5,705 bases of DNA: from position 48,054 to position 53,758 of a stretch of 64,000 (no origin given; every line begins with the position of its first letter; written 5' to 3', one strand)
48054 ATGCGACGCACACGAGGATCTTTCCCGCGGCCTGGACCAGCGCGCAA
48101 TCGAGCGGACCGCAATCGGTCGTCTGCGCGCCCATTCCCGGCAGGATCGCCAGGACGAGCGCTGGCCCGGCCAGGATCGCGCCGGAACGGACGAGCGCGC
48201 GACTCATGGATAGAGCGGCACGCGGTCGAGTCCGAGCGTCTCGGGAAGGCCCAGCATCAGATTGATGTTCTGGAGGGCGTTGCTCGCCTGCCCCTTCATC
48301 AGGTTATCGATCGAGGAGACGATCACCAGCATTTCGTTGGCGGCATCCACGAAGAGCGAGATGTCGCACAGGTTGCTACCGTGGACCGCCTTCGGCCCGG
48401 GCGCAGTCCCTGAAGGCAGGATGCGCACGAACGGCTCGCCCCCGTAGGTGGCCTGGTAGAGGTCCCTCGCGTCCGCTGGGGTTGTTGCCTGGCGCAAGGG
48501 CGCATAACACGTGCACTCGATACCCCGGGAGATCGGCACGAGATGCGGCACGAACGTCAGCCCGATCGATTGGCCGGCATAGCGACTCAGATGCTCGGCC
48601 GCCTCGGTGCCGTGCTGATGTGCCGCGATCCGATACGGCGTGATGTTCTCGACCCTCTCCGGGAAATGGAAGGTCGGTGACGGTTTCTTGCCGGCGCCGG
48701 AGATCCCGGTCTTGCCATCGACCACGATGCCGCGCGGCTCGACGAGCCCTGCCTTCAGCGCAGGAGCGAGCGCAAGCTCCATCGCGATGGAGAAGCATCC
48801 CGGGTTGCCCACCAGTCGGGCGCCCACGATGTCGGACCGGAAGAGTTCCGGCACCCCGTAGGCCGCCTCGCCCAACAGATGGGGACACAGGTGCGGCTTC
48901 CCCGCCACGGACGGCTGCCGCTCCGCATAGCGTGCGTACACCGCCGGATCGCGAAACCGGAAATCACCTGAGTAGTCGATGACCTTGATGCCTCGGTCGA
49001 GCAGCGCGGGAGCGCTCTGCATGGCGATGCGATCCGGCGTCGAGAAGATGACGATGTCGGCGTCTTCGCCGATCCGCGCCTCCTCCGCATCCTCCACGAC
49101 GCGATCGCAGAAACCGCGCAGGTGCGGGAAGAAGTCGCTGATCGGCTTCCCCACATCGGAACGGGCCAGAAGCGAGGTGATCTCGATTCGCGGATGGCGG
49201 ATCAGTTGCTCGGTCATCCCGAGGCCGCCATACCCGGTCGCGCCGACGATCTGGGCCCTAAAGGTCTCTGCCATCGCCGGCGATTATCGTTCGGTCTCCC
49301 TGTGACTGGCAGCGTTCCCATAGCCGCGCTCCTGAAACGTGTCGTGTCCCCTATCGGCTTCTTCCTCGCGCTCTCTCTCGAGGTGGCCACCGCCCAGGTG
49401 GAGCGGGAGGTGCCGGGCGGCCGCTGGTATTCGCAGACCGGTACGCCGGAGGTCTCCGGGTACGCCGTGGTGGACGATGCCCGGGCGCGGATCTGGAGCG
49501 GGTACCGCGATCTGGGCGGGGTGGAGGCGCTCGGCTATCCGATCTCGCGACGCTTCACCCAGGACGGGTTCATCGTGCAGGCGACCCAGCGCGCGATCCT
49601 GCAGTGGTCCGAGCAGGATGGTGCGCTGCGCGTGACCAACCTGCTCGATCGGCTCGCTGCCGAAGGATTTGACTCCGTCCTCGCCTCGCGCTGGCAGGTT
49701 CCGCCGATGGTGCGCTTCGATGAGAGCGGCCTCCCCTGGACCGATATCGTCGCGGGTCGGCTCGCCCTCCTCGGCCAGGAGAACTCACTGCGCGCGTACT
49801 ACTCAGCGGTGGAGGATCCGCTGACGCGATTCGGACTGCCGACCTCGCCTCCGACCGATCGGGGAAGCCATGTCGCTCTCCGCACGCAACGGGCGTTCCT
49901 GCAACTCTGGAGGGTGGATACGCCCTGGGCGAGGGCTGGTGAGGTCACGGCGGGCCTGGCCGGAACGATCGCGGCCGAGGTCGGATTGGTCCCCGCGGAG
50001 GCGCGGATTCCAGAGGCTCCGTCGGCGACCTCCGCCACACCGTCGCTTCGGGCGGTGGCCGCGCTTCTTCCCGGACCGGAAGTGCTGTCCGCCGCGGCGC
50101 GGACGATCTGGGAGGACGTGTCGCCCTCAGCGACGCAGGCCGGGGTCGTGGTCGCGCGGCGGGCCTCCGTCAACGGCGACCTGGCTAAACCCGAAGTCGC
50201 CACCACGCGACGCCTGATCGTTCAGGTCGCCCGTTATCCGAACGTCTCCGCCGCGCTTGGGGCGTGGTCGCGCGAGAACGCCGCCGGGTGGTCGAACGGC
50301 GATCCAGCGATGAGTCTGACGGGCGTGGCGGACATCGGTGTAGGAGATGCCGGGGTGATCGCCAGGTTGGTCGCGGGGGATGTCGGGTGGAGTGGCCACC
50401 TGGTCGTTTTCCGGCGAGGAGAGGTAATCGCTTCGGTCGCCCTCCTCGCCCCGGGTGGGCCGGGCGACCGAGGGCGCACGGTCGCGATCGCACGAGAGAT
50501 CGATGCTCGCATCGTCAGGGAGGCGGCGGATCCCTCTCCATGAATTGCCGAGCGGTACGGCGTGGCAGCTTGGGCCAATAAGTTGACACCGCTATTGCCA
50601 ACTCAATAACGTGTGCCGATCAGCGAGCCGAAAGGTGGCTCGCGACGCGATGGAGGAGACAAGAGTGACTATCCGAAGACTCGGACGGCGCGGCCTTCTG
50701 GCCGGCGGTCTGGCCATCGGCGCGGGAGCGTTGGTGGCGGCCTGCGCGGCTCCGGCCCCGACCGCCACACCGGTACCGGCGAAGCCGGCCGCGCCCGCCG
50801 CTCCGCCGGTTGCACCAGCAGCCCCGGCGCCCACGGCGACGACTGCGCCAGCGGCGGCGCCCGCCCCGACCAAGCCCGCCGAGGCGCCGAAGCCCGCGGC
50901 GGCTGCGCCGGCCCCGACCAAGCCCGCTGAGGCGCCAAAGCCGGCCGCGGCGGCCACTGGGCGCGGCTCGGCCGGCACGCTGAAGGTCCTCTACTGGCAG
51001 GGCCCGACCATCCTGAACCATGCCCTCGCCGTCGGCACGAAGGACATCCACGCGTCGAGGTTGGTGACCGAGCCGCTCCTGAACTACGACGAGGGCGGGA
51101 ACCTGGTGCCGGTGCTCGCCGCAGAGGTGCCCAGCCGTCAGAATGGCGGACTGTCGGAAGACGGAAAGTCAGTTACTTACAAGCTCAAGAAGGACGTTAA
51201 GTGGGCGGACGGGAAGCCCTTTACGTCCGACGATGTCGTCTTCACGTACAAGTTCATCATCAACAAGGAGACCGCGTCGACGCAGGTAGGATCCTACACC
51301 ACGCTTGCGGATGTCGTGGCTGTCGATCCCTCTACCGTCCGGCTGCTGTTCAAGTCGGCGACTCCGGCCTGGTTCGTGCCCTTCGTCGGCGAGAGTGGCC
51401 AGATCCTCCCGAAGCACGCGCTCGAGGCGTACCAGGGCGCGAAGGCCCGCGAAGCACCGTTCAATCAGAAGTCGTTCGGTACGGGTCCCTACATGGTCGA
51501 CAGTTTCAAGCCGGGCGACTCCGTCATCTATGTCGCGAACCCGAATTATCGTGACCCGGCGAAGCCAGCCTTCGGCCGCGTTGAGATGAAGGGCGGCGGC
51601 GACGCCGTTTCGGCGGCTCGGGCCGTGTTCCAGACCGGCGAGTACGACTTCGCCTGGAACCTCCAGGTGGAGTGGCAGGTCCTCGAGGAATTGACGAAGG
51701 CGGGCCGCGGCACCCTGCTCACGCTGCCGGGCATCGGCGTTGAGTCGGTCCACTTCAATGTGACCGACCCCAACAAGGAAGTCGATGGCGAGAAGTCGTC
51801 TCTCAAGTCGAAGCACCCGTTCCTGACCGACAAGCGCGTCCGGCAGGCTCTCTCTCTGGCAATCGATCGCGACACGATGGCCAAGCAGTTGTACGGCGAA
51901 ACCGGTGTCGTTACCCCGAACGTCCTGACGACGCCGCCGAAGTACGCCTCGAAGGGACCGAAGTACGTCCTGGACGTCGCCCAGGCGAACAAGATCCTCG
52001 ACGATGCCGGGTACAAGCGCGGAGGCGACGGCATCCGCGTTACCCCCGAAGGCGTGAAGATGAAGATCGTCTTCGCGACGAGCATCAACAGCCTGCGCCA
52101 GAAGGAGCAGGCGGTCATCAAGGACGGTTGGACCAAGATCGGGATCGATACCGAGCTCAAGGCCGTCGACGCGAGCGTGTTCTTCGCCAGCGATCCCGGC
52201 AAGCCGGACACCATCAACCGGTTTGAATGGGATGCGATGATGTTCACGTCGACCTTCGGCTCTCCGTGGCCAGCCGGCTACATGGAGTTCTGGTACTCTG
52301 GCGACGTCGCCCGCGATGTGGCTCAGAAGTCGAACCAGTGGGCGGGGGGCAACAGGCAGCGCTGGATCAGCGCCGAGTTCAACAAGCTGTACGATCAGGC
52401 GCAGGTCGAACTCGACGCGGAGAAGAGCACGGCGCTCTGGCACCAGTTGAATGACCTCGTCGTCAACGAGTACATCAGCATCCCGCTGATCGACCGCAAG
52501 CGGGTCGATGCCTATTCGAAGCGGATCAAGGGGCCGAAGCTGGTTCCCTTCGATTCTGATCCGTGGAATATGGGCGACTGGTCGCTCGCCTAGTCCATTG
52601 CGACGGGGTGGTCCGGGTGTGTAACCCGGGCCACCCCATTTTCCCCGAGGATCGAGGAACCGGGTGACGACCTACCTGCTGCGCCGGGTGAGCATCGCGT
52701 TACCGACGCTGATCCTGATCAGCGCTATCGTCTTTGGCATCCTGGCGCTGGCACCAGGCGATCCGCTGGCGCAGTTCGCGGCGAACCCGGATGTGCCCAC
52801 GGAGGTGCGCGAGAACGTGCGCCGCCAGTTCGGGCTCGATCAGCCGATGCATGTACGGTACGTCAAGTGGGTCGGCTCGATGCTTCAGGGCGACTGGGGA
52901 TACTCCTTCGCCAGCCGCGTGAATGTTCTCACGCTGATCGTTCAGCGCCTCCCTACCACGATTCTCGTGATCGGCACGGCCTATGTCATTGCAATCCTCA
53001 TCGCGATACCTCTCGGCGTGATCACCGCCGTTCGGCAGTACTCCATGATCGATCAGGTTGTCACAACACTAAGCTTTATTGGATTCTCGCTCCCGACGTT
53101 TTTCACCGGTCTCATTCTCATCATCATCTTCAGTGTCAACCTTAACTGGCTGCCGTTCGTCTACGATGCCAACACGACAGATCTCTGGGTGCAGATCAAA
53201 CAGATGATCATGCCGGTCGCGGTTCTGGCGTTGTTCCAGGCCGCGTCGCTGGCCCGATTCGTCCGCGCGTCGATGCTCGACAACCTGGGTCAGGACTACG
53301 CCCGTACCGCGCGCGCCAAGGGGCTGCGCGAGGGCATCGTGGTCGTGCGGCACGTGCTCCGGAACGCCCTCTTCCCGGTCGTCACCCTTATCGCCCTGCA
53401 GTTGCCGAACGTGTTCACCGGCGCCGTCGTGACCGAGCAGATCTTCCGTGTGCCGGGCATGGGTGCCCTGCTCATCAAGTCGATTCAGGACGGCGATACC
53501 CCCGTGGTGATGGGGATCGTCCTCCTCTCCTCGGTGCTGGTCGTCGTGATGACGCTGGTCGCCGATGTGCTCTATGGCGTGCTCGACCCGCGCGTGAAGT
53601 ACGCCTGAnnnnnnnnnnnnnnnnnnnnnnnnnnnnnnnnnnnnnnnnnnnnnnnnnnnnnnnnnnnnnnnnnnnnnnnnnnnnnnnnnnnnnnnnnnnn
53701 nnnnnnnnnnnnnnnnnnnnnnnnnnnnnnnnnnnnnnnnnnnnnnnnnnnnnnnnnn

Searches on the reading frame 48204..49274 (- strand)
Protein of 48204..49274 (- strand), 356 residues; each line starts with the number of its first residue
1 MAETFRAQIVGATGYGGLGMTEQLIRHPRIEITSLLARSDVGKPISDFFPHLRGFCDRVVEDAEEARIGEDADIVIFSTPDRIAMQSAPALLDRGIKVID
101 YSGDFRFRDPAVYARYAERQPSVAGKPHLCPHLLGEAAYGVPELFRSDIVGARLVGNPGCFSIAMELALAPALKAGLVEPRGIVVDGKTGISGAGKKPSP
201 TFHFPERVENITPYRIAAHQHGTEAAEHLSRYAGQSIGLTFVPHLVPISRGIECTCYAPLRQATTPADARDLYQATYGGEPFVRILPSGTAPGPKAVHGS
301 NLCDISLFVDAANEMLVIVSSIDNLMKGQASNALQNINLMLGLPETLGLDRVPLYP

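Call 38: search_protein_families(library=pfam, proteins=[window:48204-49274:-], max_evalue=0.001)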
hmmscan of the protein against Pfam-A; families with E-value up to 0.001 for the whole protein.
window:48204-49274:- (356 aa): 3 families
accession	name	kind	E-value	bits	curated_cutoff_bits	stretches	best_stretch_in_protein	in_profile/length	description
PF22698.1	Semialdhyde_dhC_1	-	1.2e-54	185.1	27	1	160-324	1-165/165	Semialdehyde dehydrogenase, dimerisation domain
PF01118.30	Semialdhyde_dh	-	6.2e-28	98.1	26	1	7-150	2-119/121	Semialdehyde dehydrogenase, NAD binding domain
PF02774.23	Semialdhyde_dhC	-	1.8e-23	84.1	26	1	169-327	1-184/184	Semialdehyde dehydrogenase, dimerisation domain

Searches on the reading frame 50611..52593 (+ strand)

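Call 38: search_protein_families(library=pfam, proteins=[window:50611-52593:+], max_evalue=0.001)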
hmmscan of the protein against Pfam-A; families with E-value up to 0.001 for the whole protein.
window:50611-52593:+ (660 aa): 1 family
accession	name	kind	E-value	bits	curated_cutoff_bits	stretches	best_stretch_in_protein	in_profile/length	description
PF00496.27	SBP_bac_5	-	3.3e-75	254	32.4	1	165-565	2-364/368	Bacterial extracellular solute-binding proteins, family 5 Middle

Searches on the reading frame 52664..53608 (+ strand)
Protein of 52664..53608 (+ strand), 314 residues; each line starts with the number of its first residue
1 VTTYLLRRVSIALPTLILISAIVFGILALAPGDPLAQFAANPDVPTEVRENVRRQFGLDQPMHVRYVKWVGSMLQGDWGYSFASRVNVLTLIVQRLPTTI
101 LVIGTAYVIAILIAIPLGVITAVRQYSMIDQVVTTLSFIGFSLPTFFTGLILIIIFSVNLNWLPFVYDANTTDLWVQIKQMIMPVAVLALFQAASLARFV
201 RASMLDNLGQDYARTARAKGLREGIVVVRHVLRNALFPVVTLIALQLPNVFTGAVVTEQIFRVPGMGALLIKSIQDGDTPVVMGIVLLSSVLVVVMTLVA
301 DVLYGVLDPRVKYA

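Call 38: search_protein_families(library=pfam, proteins=[window:52664-53608:+], max_evalue=0.001)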
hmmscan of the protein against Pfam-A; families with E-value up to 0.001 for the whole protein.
window:52664-53608:+ (314 aa): 2 families
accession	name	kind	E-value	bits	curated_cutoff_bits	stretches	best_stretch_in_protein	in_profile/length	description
PF00528.27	BPD_transp_1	-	7.6e-39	133.8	26.4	1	114-312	1-183/184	Binding-protein-dependent transport system inner membrane component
PF19300.4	BPD_transp_1_N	-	4.1e-14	53.2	23.8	1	1-100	1-111/114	Binding-prot-dependent transport system membrane comp, N-term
